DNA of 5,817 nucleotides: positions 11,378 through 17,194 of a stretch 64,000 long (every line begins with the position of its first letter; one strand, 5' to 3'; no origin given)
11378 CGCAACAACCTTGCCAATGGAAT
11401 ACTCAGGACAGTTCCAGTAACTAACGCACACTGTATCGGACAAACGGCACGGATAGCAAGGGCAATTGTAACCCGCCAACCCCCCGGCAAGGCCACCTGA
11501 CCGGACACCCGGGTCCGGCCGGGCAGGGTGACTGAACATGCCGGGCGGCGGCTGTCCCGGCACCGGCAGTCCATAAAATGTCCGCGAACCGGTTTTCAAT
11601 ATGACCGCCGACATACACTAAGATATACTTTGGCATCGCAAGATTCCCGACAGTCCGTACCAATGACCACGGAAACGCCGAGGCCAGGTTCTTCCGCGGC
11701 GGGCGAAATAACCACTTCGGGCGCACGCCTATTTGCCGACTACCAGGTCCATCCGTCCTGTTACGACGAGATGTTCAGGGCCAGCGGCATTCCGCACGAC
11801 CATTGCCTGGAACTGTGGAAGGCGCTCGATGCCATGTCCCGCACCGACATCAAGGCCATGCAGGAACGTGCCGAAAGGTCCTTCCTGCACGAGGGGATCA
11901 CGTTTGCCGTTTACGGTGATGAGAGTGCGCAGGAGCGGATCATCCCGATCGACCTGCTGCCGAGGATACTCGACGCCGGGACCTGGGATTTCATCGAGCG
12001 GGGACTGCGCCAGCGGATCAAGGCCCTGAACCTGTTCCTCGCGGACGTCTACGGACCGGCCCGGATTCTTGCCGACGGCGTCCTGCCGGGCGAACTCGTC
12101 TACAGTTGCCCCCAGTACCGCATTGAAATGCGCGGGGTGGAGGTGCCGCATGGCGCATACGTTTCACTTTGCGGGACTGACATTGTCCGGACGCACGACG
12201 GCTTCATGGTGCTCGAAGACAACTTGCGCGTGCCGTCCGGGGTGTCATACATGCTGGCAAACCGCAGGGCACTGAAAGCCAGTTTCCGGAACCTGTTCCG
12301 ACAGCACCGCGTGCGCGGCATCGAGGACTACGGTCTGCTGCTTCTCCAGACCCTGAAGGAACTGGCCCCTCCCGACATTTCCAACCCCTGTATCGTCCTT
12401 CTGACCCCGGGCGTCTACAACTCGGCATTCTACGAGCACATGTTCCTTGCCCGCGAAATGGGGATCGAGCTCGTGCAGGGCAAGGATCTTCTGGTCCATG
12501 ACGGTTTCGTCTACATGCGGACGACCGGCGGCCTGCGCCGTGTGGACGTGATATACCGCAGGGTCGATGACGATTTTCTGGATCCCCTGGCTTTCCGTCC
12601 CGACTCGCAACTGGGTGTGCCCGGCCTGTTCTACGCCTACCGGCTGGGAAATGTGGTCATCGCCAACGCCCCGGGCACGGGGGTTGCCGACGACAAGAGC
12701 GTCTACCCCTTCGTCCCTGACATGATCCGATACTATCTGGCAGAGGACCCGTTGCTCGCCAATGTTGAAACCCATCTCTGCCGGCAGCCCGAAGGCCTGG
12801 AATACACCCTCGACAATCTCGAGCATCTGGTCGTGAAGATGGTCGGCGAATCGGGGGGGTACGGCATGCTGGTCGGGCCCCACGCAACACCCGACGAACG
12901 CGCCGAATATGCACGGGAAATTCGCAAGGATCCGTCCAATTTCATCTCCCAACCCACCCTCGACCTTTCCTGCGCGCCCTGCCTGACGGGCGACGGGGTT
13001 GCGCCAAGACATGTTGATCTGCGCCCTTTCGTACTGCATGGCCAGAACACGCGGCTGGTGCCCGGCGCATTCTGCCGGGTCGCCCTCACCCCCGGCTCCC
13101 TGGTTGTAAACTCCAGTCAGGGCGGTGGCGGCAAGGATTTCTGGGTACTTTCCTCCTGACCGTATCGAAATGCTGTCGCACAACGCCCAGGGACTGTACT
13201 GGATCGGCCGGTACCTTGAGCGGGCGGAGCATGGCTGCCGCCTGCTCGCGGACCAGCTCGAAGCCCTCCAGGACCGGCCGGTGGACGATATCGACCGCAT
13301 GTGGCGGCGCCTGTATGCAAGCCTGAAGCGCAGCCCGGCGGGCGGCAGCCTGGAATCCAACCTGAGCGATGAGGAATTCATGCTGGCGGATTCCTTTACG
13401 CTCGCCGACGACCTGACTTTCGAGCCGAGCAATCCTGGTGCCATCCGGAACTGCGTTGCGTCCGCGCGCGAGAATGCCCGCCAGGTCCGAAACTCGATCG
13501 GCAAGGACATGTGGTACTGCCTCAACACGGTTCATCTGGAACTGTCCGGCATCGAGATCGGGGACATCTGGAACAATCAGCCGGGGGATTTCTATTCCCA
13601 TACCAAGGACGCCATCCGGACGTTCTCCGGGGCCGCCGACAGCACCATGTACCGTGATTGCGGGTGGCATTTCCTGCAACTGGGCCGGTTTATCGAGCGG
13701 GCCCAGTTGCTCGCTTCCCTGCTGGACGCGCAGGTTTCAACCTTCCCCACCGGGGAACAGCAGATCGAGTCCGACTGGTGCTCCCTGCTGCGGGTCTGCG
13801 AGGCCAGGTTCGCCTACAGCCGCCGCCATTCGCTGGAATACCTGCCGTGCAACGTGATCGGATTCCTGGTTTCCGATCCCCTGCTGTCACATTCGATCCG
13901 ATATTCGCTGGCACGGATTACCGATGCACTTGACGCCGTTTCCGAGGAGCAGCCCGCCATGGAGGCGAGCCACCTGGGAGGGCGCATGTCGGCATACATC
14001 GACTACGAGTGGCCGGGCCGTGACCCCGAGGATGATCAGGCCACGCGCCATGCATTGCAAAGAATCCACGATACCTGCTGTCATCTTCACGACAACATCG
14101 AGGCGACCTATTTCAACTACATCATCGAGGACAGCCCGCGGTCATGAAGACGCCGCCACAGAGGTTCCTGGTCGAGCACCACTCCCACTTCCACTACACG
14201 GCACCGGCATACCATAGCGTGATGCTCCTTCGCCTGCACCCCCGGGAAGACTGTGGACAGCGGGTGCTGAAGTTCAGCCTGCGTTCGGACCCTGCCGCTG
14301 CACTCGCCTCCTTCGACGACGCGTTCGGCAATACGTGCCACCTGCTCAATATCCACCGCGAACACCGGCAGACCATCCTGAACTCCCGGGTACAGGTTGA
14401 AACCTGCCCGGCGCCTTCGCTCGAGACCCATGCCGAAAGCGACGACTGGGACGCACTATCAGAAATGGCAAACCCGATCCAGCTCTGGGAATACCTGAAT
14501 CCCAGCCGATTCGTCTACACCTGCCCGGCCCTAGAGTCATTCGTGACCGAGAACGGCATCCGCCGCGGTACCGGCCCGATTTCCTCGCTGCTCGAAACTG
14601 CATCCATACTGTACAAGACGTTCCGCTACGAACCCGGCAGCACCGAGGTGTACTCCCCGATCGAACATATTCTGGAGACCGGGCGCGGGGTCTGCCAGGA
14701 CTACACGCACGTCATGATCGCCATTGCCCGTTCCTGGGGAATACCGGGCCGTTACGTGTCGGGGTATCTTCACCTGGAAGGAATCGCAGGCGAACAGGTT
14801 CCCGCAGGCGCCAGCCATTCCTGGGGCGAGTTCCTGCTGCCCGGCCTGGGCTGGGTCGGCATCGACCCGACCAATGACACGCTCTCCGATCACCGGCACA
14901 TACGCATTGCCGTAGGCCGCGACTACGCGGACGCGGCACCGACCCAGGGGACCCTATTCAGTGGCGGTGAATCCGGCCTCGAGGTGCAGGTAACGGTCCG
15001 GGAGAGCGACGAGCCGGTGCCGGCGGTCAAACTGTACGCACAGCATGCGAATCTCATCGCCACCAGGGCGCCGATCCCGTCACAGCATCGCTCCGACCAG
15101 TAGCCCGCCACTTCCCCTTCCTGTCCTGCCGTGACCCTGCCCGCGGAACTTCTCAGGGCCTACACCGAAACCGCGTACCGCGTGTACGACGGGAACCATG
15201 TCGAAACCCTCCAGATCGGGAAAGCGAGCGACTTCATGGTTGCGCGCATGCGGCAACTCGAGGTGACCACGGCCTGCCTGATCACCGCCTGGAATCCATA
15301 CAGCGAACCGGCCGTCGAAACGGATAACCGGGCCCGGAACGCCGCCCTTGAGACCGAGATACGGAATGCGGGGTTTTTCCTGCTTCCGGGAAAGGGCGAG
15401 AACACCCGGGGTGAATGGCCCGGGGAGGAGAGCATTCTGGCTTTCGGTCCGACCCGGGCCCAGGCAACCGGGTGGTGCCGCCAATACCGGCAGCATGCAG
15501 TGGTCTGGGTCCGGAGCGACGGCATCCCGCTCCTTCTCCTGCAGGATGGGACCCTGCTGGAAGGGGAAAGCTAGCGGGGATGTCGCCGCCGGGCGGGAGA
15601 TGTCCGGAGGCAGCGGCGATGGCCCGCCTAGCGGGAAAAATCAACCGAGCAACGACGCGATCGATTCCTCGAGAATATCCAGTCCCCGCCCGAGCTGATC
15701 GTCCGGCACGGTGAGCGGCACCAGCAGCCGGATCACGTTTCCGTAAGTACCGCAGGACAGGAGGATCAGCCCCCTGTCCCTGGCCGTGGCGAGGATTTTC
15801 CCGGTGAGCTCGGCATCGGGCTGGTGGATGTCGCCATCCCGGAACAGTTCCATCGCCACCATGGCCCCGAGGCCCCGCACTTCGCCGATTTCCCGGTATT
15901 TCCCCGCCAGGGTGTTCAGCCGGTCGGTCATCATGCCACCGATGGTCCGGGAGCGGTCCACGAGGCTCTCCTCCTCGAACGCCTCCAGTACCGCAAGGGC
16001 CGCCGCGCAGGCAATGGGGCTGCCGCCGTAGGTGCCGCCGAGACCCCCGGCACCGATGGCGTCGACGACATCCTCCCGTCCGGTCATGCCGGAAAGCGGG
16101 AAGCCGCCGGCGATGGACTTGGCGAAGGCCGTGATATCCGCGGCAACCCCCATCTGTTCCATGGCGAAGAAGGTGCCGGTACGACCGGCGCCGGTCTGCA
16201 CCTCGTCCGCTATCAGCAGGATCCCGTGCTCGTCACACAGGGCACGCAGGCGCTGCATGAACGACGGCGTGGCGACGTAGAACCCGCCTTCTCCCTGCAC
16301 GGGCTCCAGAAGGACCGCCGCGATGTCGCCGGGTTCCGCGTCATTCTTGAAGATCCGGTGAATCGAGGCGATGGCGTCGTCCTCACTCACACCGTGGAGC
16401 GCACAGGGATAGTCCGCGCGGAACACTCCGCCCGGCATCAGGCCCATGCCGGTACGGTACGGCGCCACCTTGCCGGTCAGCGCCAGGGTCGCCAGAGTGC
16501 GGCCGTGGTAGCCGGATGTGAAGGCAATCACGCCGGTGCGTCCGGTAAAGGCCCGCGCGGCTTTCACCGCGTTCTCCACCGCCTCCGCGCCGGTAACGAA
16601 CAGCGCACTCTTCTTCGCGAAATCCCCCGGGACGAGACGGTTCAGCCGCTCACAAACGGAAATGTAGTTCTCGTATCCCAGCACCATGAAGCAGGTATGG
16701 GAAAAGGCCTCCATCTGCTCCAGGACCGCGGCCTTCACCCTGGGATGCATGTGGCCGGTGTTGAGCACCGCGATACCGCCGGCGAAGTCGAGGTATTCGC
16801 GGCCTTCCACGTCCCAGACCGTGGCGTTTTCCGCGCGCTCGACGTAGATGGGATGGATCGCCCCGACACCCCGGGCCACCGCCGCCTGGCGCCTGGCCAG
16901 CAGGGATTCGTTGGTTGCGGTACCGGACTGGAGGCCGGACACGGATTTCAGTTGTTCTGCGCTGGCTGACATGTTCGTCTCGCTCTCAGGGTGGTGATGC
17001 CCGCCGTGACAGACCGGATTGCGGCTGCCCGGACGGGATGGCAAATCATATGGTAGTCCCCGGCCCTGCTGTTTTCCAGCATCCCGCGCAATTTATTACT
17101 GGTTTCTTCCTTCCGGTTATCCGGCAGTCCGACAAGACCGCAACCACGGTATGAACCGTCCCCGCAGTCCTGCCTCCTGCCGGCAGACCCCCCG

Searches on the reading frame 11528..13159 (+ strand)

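Call 28: search_protein_families(library=pfam, proteins=[window:11528-13159:+], max_evalue=0.00001)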
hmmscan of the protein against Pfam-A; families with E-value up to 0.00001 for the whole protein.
window:11528-13159:+ (543 aa): 2 families
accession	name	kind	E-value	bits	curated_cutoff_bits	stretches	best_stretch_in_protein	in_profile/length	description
PF14403.11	CP_ATPgrasp_2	-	2.5e-154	514.2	32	1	145-519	1-374/374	Circularly permuted ATP-grasp type 2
PF04174.18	CP_ATPgrasp_1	-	2.8e-143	477.3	23.1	1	145-475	1-332/332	A circularly permuted ATPgrasp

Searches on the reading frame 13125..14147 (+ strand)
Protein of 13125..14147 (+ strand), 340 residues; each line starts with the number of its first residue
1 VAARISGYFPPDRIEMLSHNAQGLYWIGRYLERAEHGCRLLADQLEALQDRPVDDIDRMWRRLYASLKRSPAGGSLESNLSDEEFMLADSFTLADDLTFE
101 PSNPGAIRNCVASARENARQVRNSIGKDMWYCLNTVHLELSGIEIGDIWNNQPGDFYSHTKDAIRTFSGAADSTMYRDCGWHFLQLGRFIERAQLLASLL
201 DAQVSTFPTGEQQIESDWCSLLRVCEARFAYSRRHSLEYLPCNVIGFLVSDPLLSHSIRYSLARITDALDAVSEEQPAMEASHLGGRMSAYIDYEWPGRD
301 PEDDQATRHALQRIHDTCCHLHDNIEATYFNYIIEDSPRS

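Call 28: search_protein_families(library=pfam, proteins=[window:13125-14147:+], max_evalue=0.00001)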
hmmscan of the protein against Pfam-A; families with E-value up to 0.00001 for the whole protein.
window:13125-14147:+ (340 aa): 1 family
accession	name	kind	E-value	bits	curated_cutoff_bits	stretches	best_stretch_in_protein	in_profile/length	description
PF04168.17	Alpha-E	-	4.7e-65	220.6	20.8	1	16-330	1-294/294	A predicted alpha-helical domain with a conserved ER motif.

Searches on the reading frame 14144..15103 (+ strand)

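Call 28: search_protein_families(library=pfam, proteins=[window:14144-15103:+], max_evalue=0.00001)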
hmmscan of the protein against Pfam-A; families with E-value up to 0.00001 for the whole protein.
window:14144-15103:+ (319 aa): 2 families
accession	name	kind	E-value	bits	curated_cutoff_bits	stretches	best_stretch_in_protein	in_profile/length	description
PF01841.26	Transglut_core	-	5.9e-21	75.2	23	1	140-242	9-108/108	Transglutaminase-like superfamily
PF08379.15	Bact_transglu_N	-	5.4e-19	69.1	27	1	10-86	3-80/80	Bacterial transglutaminase-like N-terminal region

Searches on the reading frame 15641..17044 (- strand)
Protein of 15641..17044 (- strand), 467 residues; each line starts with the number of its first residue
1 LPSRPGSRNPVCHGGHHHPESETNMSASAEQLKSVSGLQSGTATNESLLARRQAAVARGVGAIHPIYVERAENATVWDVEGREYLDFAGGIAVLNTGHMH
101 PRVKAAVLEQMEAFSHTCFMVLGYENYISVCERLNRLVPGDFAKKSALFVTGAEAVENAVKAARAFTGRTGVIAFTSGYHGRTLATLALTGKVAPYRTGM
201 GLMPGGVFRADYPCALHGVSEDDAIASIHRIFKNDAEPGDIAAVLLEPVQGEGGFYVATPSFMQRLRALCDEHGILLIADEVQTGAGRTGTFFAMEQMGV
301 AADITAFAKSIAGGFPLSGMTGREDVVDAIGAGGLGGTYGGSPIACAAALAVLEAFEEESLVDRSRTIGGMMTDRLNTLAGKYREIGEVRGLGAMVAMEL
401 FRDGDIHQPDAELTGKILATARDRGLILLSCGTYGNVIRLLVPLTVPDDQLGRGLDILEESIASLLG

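Call 29: search_protein_families(library=pfam, proteins=[window:15641-17044:-], max_evalue=0.00001)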
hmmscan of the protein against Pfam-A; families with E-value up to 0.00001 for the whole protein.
window:15641-17044:- (467 aa): 1 family
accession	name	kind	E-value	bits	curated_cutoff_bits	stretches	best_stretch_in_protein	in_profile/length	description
PF00202.27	Aminotran_3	-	2e-131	438.9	30.5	1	57-460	3-401/403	Aminotransferase class-III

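Call 32: search_protein_families(library=ncbifam, proteins=[window:15641-17044:-], max_evalue=1e-20)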
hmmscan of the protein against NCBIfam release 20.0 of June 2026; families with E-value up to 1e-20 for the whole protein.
window:15641-17044:- (467 aa): 69 families (the best 25 are shown)
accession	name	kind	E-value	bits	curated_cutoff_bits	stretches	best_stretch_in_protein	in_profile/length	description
NF005985.0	PRK08088.1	equivalog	1.4e-233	775.1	713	1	43-464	2-423/426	4-aminobutyrate--2-oxoglutarate transaminase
NF005692.0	PRK07495.1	equivalog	2.9e-175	583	724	1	45-464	3-421/425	4-aminobutyrate--2-oxoglutarate transaminase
NF005272.0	PRK06777.1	equivalog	1.4e-164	547.7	725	1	45-463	3-420/421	4-aminobutyrate--2-oxoglutarate transaminase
TIGR00700.1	GABAtrnsam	equivalog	7.7e-160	532.1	506.65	1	51-463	2-419/420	4-aminobutyrate--2-oxoglutarate transaminase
NF007308.0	PRK09792.1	equivalog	4.8e-148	493.4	747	1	45-462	3-419/421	4-aminobutyrate transaminase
NF005376.0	PRK06918.1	equivalog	8.3e-146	485.9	676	1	42-463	14-442/451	4-aminobutyrate--2-oxoglutarate transaminase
NF004714.0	PRK06058.1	subfamily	1.1e-145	485.8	639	1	28-463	7-445/447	4-aminobutyrate--2-oxoglutarate transaminase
NF049976.1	AmadipTransam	equivalog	7.7e-132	440.1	650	1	54-465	4-415/416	2-aminoadipate transaminase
NF005993.0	PRK08117.1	subfamily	4.3e-125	417.7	574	1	45-464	5-429/433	aspartate aminotransferase family protein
NF004426.0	PRK05769.1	equivalog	5.2e-114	381.4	552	1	45-464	17-439/441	acetyl ornithine aminotransferase family protein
NF006228.0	PRK08360.1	equivalog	9.2e-95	317.9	608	1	62-463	21-425/443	aspartate aminotransferase family protein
TIGR00707.1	argD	subfamily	3.2e-87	292.8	410.05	1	64-462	9-380/381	acetylornithine/succinylornithine family transaminase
NF006368.0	PRK08593.1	equivalog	1.3e-85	287.7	570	1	46-465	7-432/448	aspartate aminotransferase family protein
NF002874.0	PRK03244.1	equivalog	1.1e-83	281.2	457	1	44-462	6-392/399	acetylornithine transaminase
NF045634.1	LeuMetRace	equivalog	1e-80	271.6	800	1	63-463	22-425/432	leucine/methionine racemase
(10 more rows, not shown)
